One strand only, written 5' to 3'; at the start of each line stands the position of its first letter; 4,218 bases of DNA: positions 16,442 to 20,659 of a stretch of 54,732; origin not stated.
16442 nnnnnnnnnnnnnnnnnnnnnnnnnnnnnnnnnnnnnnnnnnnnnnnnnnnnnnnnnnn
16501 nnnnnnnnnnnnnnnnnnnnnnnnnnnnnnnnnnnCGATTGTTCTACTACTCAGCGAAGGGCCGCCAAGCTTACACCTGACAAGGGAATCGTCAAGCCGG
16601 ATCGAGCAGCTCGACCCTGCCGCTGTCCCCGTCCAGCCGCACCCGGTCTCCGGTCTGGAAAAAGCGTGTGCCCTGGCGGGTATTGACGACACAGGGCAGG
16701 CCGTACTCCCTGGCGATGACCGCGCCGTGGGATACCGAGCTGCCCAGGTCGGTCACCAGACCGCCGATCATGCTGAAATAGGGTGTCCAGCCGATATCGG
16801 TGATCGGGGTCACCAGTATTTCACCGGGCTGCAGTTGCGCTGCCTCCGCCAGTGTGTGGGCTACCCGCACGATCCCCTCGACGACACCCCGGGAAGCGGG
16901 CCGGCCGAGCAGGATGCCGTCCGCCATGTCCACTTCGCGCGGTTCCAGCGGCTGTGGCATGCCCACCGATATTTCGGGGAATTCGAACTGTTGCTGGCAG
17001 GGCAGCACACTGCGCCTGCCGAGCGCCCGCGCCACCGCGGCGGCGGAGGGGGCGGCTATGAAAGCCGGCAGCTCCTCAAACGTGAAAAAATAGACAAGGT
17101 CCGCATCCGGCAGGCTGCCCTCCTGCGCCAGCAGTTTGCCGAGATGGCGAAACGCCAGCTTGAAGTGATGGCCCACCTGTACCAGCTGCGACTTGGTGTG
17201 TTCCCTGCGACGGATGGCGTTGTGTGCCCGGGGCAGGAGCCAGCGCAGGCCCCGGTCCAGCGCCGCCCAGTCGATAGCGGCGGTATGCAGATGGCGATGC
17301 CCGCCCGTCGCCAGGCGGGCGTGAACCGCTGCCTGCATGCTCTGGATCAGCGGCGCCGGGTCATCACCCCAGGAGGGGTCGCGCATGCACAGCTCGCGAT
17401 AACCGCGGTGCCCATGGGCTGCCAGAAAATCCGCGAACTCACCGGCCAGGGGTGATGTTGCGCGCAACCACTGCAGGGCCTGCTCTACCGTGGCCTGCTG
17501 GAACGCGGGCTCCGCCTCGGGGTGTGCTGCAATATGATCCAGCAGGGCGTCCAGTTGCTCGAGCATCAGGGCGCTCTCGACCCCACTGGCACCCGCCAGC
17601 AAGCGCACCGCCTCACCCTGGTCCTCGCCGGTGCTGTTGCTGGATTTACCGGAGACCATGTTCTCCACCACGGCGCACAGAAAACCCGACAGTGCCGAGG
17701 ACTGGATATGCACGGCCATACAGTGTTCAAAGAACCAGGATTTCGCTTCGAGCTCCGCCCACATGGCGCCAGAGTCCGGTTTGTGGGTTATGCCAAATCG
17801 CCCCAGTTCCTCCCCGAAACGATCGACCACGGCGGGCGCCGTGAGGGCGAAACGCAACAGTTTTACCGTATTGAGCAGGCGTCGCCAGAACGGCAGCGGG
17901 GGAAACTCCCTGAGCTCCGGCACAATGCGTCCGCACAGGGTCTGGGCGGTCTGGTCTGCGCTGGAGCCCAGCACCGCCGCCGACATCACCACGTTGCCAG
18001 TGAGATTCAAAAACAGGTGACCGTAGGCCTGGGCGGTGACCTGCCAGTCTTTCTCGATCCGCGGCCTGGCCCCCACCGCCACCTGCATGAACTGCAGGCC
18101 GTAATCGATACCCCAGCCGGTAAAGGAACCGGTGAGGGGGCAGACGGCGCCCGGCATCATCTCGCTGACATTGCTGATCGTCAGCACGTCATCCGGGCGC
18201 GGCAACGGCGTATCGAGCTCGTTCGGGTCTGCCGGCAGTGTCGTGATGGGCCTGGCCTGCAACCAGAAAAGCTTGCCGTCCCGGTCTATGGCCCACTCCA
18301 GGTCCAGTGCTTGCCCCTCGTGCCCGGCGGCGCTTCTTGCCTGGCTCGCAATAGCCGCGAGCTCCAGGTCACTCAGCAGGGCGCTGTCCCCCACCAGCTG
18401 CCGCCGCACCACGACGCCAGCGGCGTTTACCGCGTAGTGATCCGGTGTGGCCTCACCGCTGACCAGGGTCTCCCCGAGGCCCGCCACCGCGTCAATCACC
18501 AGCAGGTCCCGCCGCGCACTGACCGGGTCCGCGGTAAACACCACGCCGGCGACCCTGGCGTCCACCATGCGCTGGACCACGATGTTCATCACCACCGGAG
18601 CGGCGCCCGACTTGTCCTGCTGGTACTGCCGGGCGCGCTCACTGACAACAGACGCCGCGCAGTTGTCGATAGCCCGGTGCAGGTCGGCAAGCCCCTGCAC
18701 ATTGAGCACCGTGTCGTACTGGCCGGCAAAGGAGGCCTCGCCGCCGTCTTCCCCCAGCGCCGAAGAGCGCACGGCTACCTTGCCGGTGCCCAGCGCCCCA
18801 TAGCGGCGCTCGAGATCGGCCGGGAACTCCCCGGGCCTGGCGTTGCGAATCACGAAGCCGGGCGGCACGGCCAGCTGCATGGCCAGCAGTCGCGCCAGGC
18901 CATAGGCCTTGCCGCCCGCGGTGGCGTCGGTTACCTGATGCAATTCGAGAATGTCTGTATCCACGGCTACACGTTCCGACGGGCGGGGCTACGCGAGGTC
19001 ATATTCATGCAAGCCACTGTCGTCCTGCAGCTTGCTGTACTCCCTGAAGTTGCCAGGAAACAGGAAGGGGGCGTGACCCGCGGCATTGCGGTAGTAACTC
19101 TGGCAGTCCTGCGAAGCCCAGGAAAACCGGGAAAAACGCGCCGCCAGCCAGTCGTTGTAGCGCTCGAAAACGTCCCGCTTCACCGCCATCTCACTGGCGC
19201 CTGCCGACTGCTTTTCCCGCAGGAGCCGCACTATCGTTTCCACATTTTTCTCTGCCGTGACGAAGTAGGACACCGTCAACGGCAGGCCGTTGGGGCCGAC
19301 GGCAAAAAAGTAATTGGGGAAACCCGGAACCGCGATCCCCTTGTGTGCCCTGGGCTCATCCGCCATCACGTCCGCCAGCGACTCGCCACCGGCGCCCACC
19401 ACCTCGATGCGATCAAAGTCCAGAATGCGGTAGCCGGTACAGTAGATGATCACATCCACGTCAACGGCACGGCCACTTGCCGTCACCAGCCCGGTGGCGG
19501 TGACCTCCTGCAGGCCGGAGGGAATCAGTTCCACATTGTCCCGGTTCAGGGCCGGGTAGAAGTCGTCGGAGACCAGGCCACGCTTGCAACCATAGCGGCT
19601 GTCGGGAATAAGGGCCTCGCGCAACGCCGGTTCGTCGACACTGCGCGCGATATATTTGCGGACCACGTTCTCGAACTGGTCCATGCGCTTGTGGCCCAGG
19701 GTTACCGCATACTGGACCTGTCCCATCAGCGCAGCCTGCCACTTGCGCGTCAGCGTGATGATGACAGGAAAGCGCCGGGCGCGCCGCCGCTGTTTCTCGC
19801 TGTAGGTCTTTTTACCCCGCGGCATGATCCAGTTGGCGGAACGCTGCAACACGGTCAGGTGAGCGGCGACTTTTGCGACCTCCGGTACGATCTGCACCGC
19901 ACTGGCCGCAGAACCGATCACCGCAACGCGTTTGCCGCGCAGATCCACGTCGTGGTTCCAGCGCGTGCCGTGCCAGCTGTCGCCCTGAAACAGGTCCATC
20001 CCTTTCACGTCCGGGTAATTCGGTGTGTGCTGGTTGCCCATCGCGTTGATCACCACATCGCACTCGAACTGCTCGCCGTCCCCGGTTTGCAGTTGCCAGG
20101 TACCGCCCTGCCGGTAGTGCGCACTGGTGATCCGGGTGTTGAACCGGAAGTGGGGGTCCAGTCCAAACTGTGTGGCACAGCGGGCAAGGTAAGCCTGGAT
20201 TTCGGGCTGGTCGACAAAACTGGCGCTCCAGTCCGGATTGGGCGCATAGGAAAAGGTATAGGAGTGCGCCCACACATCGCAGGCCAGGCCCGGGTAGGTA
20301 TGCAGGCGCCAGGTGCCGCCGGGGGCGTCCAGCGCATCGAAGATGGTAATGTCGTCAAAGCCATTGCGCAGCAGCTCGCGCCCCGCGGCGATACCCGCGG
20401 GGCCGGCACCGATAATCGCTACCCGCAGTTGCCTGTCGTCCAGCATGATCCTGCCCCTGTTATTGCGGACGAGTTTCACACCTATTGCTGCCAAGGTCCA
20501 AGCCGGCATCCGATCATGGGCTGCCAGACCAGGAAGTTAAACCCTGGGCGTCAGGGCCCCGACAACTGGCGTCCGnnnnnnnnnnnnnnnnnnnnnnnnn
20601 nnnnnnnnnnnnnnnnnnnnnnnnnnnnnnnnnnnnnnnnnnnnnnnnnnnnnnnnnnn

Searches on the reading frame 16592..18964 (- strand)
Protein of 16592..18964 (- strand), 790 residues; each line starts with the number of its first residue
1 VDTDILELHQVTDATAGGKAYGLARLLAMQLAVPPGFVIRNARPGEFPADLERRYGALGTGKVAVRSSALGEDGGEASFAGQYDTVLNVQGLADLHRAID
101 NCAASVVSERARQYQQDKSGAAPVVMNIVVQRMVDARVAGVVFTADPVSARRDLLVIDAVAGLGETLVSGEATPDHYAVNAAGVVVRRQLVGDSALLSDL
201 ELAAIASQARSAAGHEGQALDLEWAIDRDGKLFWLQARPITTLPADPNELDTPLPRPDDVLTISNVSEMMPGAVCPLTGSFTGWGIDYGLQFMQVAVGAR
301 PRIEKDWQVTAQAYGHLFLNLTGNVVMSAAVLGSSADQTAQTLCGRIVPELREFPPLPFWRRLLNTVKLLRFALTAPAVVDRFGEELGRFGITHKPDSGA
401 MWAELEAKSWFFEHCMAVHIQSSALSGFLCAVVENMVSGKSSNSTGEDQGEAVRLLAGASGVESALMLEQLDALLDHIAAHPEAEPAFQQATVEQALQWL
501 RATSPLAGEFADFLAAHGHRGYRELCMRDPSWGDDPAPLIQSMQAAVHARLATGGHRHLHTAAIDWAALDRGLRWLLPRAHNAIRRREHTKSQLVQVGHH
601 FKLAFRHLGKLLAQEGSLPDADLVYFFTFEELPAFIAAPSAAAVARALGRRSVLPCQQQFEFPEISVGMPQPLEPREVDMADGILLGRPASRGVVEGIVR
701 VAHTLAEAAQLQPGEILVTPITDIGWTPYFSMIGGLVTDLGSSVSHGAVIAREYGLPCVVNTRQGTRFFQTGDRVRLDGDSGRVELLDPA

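Call 9: search_protein_families(library=pfam, proteins=[window:16592-18964:-])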
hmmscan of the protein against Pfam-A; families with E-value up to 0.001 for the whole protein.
window:16592-18964:- (790 aa): 2 families
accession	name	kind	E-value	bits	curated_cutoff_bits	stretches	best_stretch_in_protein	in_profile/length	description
PF01326.24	PPDK_N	-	2e-51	175.6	27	2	53-191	87-234/328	Pyruvate phosphate dikinase, AMP/ATP-binding domain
PF00391.29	PEP-utilizers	-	2.7e-20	72.2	23.1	1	712-782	2-72/72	PEP-utilising enzyme, mobile domain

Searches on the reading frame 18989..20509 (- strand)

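Call 9: search_protein_families(library=pfam, proteins=[window:18989-20509:-])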
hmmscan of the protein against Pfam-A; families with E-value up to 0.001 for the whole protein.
window:18989-20509:- (506 aa): 10 families
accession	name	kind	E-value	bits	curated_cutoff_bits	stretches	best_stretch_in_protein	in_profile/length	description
PF00743.25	FMO-like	-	1.3e-19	70.5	22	1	29-361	3-331/532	Flavin-binding monooxygenase-like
PF13738.12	Pyr_redox_3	-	9.5e-17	61.6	30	1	32-229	2-201/305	Pyridine nucleotide-disulphide oxidoreductase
PF07992.20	Pyr_redox_2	-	9.9e-14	51.9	26.1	1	29-257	2-206/291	Pyridine nucleotide-disulphide oxidoreductase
PF13450.12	NAD_binding_8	-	1.1e-09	38.9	21.9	1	32-96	1-63/68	NAD(P)-binding Rossmann-like domain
PF01266.30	DAO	-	2e-09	37.9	27.9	1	29-66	1-38/353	FAD dependent oxidoreductase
PF01593.30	Amino_oxidase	-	7.2e-07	29.3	19.8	0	38-85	2-48/443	Flavin containing amine oxidoreductase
PF13454.12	NAD_binding_9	-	8.6e-07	29.5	21.8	0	31-78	1-52/155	FAD-NAD(P)-binding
PF13434.12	Lys_Orn_oxgnase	-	9.3e-07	28.7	21.3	1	100-229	93-220/339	L-lysine 6-monooxygenase/L-ornithine 5-monooxygenase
PF01494.25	FAD_binding_3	-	6e-05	22.9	22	0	29-54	3-28/349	FAD binding domain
PF03486.20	HI0933_like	-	0.00032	20.7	50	0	29-64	2-36/244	HI0933-like protein Rossmann domain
